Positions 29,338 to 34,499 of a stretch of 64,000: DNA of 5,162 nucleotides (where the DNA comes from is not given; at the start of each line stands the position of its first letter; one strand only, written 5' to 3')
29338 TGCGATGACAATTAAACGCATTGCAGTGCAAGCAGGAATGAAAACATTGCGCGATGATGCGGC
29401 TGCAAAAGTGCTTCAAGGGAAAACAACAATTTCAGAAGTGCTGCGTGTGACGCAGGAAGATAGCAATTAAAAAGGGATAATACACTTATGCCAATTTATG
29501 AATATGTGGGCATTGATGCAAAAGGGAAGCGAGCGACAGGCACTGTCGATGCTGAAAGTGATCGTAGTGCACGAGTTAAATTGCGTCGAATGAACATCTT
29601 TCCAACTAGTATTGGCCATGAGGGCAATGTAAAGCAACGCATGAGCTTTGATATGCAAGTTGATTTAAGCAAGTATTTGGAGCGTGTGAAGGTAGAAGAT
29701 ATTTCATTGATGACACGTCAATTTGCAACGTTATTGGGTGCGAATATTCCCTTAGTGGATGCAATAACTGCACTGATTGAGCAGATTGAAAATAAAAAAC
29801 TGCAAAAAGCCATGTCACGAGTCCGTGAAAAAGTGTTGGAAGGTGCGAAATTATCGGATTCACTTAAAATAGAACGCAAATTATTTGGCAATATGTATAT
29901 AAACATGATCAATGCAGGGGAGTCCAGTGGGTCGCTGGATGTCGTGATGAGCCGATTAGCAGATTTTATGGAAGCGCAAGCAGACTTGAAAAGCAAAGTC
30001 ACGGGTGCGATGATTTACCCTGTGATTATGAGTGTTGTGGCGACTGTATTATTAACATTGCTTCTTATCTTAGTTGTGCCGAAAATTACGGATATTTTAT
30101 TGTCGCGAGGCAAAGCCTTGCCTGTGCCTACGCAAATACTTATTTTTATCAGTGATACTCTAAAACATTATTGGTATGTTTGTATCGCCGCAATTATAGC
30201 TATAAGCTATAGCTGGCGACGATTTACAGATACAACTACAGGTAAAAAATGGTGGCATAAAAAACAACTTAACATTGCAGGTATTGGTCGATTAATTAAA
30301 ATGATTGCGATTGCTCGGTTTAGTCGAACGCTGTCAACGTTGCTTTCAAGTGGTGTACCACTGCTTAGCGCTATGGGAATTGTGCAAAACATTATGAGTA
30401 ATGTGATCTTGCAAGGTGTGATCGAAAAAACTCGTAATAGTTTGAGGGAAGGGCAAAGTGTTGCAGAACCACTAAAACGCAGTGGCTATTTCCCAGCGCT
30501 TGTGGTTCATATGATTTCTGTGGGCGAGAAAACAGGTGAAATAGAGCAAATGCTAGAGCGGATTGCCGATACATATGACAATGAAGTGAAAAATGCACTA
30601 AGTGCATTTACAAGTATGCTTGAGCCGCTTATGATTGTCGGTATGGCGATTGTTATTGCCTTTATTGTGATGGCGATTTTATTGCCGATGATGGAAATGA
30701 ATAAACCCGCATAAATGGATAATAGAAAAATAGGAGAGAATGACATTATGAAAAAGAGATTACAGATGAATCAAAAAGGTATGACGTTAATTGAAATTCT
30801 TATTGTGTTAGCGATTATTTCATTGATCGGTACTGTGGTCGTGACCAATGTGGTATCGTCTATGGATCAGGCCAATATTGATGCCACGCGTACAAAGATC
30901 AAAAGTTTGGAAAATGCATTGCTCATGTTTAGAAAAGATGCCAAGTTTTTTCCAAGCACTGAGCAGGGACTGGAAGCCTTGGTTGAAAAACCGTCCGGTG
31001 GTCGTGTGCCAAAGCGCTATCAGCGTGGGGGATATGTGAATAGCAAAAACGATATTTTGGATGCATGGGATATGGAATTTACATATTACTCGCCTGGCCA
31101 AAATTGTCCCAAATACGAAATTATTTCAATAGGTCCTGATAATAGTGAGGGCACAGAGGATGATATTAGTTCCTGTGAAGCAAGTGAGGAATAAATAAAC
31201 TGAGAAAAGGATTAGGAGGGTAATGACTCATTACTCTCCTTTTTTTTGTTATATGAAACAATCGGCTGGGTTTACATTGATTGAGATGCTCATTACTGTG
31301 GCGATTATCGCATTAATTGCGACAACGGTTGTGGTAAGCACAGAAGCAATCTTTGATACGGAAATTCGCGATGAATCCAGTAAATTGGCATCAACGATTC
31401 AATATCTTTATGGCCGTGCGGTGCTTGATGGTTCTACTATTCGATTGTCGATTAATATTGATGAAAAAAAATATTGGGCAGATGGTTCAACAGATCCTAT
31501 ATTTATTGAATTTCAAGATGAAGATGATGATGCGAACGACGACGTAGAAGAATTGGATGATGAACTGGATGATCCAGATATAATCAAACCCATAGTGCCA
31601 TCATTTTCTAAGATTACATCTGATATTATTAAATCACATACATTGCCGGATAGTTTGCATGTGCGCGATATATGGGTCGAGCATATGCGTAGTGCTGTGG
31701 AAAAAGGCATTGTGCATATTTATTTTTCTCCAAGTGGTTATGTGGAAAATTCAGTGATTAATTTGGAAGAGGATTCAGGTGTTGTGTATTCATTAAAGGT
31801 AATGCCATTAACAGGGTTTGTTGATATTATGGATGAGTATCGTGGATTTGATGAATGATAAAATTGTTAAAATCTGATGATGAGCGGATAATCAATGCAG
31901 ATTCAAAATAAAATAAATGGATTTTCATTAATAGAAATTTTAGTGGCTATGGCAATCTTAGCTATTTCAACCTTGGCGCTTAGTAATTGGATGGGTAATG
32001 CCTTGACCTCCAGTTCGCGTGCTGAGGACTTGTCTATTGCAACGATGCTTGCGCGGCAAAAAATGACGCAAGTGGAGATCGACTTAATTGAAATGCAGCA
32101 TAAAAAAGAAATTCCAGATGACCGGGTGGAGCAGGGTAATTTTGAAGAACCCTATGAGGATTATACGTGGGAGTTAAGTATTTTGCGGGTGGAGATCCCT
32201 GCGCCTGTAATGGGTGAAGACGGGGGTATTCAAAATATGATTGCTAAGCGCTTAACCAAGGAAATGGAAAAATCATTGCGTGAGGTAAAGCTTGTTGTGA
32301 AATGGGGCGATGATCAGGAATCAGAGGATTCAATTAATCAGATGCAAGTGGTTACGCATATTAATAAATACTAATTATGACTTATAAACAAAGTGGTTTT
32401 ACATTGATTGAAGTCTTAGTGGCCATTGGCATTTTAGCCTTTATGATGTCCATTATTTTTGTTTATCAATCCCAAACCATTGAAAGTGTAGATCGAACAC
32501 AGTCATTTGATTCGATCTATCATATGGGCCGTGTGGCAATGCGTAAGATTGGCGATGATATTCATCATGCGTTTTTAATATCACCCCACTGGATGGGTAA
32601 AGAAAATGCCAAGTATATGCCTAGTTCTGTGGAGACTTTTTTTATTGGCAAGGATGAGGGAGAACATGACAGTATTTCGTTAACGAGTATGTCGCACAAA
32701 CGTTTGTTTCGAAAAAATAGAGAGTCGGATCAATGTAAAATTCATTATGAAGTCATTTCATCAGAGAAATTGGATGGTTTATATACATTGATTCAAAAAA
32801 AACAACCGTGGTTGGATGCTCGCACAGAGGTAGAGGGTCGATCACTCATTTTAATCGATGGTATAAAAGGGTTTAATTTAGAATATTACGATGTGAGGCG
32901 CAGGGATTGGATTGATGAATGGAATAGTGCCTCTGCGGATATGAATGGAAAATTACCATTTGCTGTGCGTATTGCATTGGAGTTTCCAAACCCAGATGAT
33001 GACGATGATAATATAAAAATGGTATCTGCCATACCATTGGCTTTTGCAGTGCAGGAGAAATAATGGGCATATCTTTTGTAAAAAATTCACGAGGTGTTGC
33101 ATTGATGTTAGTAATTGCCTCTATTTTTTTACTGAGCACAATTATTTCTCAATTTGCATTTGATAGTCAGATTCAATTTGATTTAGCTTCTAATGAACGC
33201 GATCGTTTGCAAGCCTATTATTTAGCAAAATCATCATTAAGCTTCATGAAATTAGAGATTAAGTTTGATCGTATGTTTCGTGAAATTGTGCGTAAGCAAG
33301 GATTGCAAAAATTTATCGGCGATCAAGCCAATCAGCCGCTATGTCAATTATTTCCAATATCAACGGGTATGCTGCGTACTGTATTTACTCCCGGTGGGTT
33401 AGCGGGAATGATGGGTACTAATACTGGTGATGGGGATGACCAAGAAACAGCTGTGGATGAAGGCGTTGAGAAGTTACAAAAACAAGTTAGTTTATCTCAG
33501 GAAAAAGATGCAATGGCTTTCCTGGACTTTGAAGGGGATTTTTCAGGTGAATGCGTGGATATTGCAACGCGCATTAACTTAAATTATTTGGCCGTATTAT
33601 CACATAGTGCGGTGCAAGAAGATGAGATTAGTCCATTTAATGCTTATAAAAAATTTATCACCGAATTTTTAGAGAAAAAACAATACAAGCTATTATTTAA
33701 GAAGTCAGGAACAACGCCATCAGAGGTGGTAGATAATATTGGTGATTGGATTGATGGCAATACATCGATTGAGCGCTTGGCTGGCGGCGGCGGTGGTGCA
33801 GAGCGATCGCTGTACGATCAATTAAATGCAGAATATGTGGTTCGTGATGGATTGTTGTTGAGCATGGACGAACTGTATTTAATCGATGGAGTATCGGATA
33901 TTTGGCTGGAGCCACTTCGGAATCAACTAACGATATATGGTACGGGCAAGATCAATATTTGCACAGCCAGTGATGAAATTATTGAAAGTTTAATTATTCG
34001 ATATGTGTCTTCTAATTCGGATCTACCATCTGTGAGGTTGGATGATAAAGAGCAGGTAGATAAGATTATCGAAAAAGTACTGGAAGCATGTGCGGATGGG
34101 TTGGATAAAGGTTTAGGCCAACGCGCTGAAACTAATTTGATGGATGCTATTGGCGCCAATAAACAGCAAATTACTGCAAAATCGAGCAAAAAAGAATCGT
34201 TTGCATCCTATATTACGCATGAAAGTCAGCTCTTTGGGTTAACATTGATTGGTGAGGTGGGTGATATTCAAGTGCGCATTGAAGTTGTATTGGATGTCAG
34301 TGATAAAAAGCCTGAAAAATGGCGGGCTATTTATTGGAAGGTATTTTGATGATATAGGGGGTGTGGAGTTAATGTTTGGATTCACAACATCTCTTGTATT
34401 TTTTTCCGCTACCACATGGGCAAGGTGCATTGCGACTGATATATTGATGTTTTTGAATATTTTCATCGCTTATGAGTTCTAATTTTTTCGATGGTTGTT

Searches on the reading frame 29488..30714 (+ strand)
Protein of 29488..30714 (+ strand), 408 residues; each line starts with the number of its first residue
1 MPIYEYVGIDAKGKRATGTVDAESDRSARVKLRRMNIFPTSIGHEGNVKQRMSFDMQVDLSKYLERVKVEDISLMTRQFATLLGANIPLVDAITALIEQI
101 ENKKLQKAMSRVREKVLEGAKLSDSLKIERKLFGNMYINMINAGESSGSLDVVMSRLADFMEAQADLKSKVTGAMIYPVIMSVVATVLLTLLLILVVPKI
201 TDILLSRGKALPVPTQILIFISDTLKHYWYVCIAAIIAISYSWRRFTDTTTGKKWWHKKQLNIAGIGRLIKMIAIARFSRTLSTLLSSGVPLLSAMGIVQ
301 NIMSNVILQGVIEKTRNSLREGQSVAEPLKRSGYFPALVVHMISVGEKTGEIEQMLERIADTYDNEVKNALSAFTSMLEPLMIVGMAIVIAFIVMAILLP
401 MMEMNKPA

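Call 31: search_protein_families(library=ncbifam, proteins=[window:29488-30714:+], max_evalue=0.00001)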
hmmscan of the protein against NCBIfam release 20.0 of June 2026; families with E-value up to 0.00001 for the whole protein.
window:29488-30714:+ (408 aa): 6 families
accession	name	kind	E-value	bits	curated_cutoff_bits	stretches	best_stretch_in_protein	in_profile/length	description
TIGR02120.1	GspF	equivalog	1.2e-133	446.3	424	1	4-406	1-399/401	type II secretion system inner membrane protein GspF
NF052606.1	T4PiliAsmPilCMyx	equivalog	1.3e-93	314.2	700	1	2-405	20-415/419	type IV pilus assembly protein PilC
NF052607.1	T4PiliAsmPilCThrm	equivalog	1.1e-92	311.2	700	1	1-403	1-399/406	type IV pilus assembly protein PilC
NF047826.1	T3SSXpsF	equivalog_domain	1.2e-80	271.3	650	1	1-404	1-400/405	type II secretion system protein XpsF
NF007861.0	PRK10573.1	equivalog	5.8e-65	219.9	401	1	3-404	6-394/401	protein transport protein HofC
NF041012.2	T4P_ComGB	equivalog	7.1e-38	130.8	240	1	77-404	8-330/332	competence type IV pilus assembly protein ComGB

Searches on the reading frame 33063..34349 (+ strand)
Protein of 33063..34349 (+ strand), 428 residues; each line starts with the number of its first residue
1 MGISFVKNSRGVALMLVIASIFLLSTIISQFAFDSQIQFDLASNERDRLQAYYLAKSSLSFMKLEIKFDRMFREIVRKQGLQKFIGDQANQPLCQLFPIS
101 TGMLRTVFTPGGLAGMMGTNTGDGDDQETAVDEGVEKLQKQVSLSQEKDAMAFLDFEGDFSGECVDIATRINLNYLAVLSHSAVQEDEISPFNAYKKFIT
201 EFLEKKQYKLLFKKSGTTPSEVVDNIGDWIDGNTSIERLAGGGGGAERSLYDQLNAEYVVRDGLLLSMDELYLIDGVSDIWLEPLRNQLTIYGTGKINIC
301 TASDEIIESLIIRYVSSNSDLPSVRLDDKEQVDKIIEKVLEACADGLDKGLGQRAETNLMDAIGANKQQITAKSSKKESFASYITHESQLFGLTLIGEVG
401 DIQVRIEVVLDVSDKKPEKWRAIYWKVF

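Call 31: search_protein_families(library=ncbifam, proteins=[window:33063-34349:+], max_evalue=0.00001)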
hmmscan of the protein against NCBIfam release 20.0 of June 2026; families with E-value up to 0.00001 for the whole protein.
window:33063-34349:+ (428 aa): 1 family
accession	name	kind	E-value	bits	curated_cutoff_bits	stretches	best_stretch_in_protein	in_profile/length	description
NF037980.1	T2SS_GspK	equivalog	4.9e-24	85.4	130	2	150-414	88-298/307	type II secretion system minor pseudopilin GspK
